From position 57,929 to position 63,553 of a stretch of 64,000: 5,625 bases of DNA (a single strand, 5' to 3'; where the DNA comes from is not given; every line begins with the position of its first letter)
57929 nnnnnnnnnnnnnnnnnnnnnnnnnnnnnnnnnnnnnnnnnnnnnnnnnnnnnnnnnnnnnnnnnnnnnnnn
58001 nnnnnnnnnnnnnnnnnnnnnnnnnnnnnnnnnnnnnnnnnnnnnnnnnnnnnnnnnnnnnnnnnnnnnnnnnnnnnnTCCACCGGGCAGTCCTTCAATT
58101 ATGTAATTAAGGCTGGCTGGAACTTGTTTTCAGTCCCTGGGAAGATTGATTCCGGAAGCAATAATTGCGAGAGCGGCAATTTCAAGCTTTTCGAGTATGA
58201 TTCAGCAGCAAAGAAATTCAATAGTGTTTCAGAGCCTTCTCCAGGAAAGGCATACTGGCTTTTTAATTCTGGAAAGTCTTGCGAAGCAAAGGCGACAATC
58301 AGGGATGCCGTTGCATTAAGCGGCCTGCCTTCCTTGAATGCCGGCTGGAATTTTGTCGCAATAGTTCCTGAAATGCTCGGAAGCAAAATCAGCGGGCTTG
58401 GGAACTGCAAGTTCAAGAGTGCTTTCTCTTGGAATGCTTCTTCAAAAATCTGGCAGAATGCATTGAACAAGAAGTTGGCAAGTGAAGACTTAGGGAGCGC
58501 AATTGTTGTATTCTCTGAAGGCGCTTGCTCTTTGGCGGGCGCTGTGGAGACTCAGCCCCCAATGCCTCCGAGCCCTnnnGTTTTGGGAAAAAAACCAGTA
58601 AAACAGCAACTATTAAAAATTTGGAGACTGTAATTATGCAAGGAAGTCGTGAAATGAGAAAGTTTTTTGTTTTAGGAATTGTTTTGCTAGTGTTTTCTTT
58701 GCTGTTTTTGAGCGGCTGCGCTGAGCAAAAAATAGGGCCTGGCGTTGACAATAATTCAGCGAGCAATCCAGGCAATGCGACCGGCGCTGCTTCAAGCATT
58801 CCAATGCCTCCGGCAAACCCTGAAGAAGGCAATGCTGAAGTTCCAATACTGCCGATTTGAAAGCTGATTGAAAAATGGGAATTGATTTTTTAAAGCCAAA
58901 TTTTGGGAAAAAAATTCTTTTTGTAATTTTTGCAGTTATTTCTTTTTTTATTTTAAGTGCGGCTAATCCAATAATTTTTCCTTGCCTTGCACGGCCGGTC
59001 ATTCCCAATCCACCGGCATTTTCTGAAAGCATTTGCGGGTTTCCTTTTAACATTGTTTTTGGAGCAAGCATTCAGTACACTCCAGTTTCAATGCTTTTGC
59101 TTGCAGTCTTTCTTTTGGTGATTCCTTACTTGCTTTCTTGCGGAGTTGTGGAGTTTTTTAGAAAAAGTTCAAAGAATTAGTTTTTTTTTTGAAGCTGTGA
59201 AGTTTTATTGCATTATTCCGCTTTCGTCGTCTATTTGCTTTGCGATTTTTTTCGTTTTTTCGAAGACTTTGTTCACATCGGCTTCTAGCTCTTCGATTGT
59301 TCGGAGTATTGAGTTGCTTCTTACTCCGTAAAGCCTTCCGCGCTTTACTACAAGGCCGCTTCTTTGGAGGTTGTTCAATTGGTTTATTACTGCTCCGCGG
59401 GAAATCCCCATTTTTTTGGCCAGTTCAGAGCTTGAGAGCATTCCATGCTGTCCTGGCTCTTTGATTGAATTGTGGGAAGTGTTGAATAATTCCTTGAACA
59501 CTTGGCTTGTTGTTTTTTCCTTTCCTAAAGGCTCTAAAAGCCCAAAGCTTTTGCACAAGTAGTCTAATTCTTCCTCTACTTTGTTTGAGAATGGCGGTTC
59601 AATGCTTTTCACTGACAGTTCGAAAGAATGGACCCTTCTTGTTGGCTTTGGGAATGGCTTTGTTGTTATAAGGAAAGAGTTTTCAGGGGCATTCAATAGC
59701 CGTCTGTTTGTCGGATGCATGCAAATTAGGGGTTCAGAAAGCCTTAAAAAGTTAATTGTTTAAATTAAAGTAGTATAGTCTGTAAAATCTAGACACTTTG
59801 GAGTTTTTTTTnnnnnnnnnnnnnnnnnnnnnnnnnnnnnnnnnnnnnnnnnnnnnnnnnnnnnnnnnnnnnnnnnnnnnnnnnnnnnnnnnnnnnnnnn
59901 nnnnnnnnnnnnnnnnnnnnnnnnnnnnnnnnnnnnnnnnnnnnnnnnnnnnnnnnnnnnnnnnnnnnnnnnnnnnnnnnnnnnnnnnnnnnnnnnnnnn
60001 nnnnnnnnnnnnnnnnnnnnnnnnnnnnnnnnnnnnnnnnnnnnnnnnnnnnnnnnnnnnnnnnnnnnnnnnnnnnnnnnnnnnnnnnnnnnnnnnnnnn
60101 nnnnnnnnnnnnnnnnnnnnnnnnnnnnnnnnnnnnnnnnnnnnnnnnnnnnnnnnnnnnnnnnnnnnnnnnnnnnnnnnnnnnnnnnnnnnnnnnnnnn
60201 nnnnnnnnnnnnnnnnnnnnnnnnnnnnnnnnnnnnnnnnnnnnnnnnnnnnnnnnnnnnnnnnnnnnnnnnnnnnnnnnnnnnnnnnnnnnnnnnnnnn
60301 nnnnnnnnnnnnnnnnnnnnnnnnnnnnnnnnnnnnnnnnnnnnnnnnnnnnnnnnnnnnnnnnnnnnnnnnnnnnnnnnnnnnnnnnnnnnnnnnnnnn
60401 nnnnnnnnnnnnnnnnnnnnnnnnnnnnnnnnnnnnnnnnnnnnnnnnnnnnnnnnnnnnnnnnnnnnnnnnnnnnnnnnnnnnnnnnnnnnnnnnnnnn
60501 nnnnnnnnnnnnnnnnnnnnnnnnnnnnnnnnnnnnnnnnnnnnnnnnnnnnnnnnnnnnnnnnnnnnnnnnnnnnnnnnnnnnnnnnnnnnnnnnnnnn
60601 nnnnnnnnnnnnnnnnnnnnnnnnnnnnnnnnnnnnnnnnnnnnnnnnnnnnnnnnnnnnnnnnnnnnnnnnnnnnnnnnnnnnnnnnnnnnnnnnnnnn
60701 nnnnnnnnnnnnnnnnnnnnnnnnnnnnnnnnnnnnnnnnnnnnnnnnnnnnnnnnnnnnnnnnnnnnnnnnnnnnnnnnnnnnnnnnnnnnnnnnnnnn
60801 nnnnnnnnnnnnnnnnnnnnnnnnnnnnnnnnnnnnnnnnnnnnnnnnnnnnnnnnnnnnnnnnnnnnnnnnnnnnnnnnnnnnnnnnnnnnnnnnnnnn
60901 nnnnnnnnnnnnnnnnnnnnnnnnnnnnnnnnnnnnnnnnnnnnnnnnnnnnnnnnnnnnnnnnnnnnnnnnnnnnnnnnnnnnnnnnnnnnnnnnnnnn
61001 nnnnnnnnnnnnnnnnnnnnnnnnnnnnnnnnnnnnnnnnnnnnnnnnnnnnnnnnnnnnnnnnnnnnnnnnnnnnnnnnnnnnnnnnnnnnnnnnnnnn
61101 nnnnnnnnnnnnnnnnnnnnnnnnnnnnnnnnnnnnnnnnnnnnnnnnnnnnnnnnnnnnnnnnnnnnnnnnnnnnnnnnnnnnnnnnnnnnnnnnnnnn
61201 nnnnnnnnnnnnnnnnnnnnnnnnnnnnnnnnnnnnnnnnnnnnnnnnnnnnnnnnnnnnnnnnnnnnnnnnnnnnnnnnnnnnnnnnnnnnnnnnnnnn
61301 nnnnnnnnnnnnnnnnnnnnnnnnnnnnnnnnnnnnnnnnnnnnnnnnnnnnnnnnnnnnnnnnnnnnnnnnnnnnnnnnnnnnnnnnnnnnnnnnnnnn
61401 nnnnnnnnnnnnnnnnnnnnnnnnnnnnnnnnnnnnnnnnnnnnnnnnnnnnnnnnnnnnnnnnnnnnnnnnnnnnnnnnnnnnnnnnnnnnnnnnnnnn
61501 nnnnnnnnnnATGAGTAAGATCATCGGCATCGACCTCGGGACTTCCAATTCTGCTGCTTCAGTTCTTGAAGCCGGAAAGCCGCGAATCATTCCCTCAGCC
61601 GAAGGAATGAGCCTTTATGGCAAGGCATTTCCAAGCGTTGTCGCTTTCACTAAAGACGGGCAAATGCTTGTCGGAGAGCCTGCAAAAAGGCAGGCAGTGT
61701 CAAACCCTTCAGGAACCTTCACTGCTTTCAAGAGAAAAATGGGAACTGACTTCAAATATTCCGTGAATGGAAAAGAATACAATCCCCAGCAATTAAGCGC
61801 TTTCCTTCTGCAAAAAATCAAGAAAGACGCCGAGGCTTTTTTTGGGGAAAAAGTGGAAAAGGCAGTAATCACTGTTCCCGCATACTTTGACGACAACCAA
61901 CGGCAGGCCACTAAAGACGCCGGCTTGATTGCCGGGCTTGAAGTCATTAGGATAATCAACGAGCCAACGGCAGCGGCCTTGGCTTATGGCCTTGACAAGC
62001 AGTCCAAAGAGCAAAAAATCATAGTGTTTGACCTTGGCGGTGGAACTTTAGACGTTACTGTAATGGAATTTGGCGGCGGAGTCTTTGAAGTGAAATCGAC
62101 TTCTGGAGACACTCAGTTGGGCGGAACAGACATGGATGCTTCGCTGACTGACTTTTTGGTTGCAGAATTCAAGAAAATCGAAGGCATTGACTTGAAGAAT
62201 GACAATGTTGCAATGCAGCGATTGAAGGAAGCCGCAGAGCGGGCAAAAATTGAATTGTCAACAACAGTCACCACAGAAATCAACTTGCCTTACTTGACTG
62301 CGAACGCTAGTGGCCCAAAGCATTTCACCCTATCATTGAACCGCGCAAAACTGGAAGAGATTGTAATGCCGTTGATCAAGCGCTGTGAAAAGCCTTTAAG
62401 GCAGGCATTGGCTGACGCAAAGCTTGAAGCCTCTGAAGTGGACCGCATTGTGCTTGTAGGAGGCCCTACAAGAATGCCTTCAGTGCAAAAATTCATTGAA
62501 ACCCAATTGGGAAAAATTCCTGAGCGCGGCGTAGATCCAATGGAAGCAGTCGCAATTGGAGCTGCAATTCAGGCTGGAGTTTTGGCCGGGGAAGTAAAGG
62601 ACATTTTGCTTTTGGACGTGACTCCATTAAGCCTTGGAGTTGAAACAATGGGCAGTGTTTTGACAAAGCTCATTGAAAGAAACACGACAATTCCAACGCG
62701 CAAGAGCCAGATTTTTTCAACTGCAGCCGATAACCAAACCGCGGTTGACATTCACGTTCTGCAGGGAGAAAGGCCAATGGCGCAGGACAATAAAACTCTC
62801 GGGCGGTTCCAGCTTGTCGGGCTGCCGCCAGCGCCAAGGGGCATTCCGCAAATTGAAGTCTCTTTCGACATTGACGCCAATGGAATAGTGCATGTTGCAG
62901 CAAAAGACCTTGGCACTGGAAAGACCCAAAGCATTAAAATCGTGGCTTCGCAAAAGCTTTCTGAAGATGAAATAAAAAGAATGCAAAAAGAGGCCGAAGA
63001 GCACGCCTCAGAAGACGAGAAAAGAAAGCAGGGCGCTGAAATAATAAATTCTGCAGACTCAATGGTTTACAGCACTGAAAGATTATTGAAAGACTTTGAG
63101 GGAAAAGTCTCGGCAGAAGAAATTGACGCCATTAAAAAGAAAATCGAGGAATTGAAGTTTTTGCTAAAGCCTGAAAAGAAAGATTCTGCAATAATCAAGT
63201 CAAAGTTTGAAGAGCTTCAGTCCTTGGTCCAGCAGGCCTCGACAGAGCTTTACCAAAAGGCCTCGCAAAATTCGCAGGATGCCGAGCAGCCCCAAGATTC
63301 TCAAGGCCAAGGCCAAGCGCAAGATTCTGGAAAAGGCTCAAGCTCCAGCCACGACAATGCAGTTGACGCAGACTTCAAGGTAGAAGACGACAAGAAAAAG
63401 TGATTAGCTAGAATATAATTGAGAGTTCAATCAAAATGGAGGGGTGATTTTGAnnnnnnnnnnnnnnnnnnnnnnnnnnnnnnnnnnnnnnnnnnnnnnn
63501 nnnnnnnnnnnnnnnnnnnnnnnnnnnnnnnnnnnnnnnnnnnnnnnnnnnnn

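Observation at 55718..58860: Secreted ~950-aa protein with a Kazal-type domain and six ~105-aa EKFKL repeats, followed by a small lipoprotein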

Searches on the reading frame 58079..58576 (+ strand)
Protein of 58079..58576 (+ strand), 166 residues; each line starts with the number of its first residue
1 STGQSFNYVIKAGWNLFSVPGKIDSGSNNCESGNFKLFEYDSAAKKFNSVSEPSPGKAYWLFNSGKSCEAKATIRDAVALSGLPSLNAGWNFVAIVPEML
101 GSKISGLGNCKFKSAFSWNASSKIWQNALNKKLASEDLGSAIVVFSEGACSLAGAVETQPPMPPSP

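Call 42: find_homologous_proteins(query=A5, max_evalue=0.00001)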
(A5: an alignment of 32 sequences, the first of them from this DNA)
Query A5 (32 sequences) (166 aa, profile of the alignment): 6 proteins with E <= 0.00001 among 1318 candidates.
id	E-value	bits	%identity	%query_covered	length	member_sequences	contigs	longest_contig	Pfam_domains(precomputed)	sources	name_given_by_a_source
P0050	1.0e-53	200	42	98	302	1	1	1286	-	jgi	-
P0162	4.1e-24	103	29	64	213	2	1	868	-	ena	-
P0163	1.4e-14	72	31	49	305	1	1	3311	-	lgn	-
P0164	3.3e-10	58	30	72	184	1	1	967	-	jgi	jgi:hypothetical protein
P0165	4.2e-9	54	29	77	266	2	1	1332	-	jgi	jgi:hypothetical protein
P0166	1.6e-8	53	28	51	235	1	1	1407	-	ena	-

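Call 48: predict_structure(alignment_id=A5)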
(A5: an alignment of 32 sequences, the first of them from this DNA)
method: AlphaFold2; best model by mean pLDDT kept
length: 166 residues; sequences in the alignment: 32
mean_pLDDT: 94.9   pTM: 0.86
mean pLDDT of the five models: 94.9, 94.7, 94.6, 94.2, 93.0
residues with pLDDT >= 90: 146; 70-90: 16; 50-70: 4; < 50: 0
segments of 3 or more residues with pLDDT < 50: none
pLDDT, mean of each block of 10 residues (from residue 1): 89 98 94 96 95 97 97 97 97 98 97 98 98 98 98 80 80
secondary structure, 60 per line:
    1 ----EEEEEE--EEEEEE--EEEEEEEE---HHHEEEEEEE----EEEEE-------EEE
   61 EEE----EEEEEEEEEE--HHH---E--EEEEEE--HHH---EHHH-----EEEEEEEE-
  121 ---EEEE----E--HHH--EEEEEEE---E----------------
elements in order: E5-10 E13-18 E21-28 E35-41 E46-50 E58-63 E68-77 E89-94 E112-119 E124-127 E140-146

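Call 54: search_protein_families(library=pfam, alignment_id=A5, max_evalue=1)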
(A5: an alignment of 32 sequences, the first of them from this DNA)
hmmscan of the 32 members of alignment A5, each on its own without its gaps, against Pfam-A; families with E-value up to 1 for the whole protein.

A. member 1, seq(166 aa): 0 families

B. families by the number of members that match (of 32 scanned): 12 families
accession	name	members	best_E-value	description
PF13964.12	Kelch_6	2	0.0043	Kelch motif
PF01344.31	Kelch_1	2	0.015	Kelch motif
PF13415.12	Kelch_3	2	0.057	Galactose oxidase, central domain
PF21916.1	mtd_2nd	1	0.067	Mtd second domain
PF17385.8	LBP_M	1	0.084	Lacto-N-biose phosphorylase central domain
PF21796.3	Cac1_C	1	0.1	Chromatin assembly factor 1 subunit Cac1, C-terminal domain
PF01426.24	BAH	1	0.11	BAH domain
PF20773.4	InhA-like_MAM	1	0.12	Immune inhibitor A-like, MAM domain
PF18942.5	DUF5689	1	0.13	Family of unknown function (DUF5689)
PF25333.1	DUF2921_N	1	0.14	DUF2921 lipocalin-like domain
PF18526.6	DB_JBP1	1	0.2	Thymine dioxygenase JBP1 DNA-binding domain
PF24996.1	NANM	1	0.2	N-acetylneuraminate epimerase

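Call 86: fold_search(model_id=the predicted structure, library=pdb)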
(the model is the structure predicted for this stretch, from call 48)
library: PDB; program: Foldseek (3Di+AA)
matches with E <= 10: 1280; with E <= 0.001: 0
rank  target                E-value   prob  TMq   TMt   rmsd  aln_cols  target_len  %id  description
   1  8pd8_A                4.5e-02  0.13  0.16  0.05  15.6       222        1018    9  cAMP-bound SpSLC9C1 in lipid nanodiscs, dimer (released 2023-11-08)
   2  7u1j_A                5.5e-02  0.20  0.20  0.11  17.9       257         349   10  Crystal structure of Pisum sativum convicilin (released 2022-03-30)
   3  1rgs                  5.5e-02  0.18  0.20  0.14  19.9       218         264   11  REGULATORY SUBUNIT OF CAMP DEPENDENT PROTEIN KINASE (released 1996-12-07)
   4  6z2l_A                8.0e-02  0.21  0.21  0.18  15.5       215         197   11  Structure of Plasmodium falciparum P113 bound to antibody P3.2 (released 2020-07-22)
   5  1ipj_A                8.5e-02  0.11  0.18  0.10  18.3       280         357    9  CRYSTAL STRUCTURES OF RECOMBINANT AND NATIVE SOYBEAN BETA-CONGLYCININ BETA HOMOTRIMERS COMPLEXES WITH N-ACETYL-D-GLUCO (released 2002-05-16)
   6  9bvk_A                9.4e-02  0.16  0.14  0.05  12.1        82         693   10  Vitamin K-dependent gamma-carboxylase with factor IX propeptide and glutamate-rich region and with vitamin K hydroquin (released 2025-01-22)
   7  9n4q_E                9.4e-02  0.06  0.15  0.11  15.3       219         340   12  Composite map for GluK2-2xNeto2 in the apo state (released 2025-09-17)
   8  9bum_A                9.9e-02  0.18  0.14  0.06  11.6        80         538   11  Structure of gamma-glutamyl carboxylase (GGCX) (released 2025-01-29)
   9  9bvq_A                9.9e-02  0.18  0.14  0.05  12.0        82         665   10  Vitamin K-dependent gamma-carboxylase with TMG2 propeptide and glutamate-rich region (released 2025-01-22)
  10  9n4q_F                9.9e-02  0.06  0.14  0.08  16.6       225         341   11  Composite map for GluK2-2xNeto2 in the apo state (released 2025-09-17)
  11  1pm4_A                1.2e-01  0.20  0.18  0.22   9.6       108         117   15  Crystal structure of Yersinia pseudotuberculosis-derived mitogen (YPM) (released 2004-01-27)
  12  9l6s_A                1.2e-01  0.16  0.14  0.05  12.0        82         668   10  double-mutant (K217A & K218A) Vitamin K-dependent gamma-carboxylase in complex with coagulation factors X and vitamin  (released 2025-10-08)
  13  9l6r_A                1.2e-01  0.16  0.14  0.05  12.0        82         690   10  double-mutant (K217A & K218A) Vitamin K-dependent gamma-carboxylase in complex with Coagulation factor IX and vitamin  (released 2025-10-08)
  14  9l21_A                1.2e-01  0.14  0.12  0.05  12.1        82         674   10  cryo-EM structure of Vitamin K-dependent gamma-carboxylase complexed with factor IX (released 2025-10-22)
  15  9mqb_A                1.2e-01  0.14  0.12  0.05  12.0        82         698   10  Vitamin K-dependent gamma-carboxylase with Osteocalcin (mutant) and vitamin K hydroquinone and calcium (released 2025-10-08)
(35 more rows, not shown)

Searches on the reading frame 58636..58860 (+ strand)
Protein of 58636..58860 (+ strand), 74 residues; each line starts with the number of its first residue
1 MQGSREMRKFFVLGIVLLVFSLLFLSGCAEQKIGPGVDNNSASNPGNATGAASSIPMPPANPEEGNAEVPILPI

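Call 3: search_protein_families(library=pfam, proteins=[window:58636-58860:+], max_evalue=1)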
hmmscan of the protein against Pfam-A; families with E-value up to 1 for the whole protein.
window:58636-58860:+ (74 aa): 1 family
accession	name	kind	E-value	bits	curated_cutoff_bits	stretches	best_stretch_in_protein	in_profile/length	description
PF13627.12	LptM_cons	-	0.59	10.5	27.3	1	15-28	1-14/23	LPS-assembly lipoprotein LptM, conserved region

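Call 98: search_protein_families(library=ncbifam, proteins=[window:58636-58860:+], max_evalue=0.01)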
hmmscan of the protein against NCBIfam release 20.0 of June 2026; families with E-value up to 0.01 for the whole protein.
window:58636-58860:+ (74 aa): 1 family
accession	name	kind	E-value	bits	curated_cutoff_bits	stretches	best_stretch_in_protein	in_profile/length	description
NF047803.1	LIC12338_lipo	equivalog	0.0025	17.6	90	1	6-31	3-29/66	LIC12338 family lipoprotein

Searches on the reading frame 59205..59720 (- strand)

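Call 3: search_protein_families(library=pfam, proteins=[window:59205-59720:-], max_evalue=1)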
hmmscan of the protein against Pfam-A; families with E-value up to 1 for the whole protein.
window:59205-59720:- (171 aa): 34 families (the best 25 are shown)
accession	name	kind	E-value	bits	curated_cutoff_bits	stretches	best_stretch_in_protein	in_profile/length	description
PF12802.13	MarR_2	-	2.3e-06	28.1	27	1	92-127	17-53/61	MarR family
PF08279.18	HTH_11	-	4.3e-06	27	25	1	92-127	13-50/55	HTH domain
PF13412.12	HTH_24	-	1.9e-05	24.6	21.9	1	95-124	18-47/48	Winged helix-turn-helix DNA-binding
PF01047.28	MarR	-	2.9e-05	24.3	24.6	1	91-126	14-49/59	MarR family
PF01022.26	HTH_5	-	4.3e-05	23.7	22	1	95-124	16-45/47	Bacterial regulatory protein, arsR family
PF12840.13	HTH_20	-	5.8e-05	23.4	27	1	95-126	19-50/51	Helix-turn-helix domain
PF13730.12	HTH_36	-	0.00013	22.1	25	1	98-124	29-55/55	Helix-turn-helix domain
PF13338.12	AbiEi_4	-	0.00045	20.7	25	1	91-129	10-43/49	Transcriptional regulator, AbiEi antitoxin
PF13545.12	HTH_Crp_2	-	0.00049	20.5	27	1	95-129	23-57/70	Crp-like helix-turn-helix domain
PF04157.22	EAP30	-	0.0011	19.1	26.8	1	62-125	142-216/219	EAP30/Vps36 family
PF09339.16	HTH_IclR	-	0.0027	17.9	22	1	92-127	16-51/52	IclR helix-turn-helix domain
PF00392.27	GntR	-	0.0045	17.1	27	1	93-128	22-58/64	Bacterial regulatory proteins, gntR family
PF01325.25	Fe_dep_repress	-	0.0046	17.6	26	1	91-126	19-54/60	Iron dependent repressor, N-terminal DNA binding domain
PF08222.17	HTH_CodY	-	0.0048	16.9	27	1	92-127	2-37/61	CodY helix-turn-helix domain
PF01978.25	TrmB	-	0.0073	16.6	25.6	1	92-127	20-55/68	Sugar-specific transcriptional regulator TrmB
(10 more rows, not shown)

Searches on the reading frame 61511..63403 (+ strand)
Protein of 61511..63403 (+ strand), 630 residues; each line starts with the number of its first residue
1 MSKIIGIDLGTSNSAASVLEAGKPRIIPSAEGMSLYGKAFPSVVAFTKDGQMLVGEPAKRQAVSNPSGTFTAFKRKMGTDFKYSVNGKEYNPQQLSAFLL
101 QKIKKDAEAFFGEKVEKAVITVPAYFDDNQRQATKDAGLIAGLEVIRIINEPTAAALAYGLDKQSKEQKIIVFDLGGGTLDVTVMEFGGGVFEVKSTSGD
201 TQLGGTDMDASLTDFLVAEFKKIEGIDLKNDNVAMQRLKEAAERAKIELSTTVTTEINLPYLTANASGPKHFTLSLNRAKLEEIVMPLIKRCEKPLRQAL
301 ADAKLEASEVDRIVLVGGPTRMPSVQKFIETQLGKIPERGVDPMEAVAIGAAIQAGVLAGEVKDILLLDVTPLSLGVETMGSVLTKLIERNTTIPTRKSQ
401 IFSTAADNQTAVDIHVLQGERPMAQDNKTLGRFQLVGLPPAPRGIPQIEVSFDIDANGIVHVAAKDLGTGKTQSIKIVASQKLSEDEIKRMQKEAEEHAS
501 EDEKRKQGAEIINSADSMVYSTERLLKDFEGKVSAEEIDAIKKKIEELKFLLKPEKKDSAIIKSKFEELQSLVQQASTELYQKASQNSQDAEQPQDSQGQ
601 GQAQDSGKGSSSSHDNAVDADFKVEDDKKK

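Call 68: search_protein_families(library=pfam, proteins=[window:61511-63403:+], max_evalue=0.00001)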
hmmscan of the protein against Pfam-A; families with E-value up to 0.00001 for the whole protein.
window:61511-63403:+ (630 aa): 2 families
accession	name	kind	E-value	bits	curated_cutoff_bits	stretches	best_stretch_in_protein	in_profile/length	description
PF00012.26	HSP70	-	1.6e-227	756.9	20.6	1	4-582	1-599/599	Hsp70 protein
PF06723.19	MreB_Mbl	-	7.9e-18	64.8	27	1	4-353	3-317/327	MreB/Mbl protein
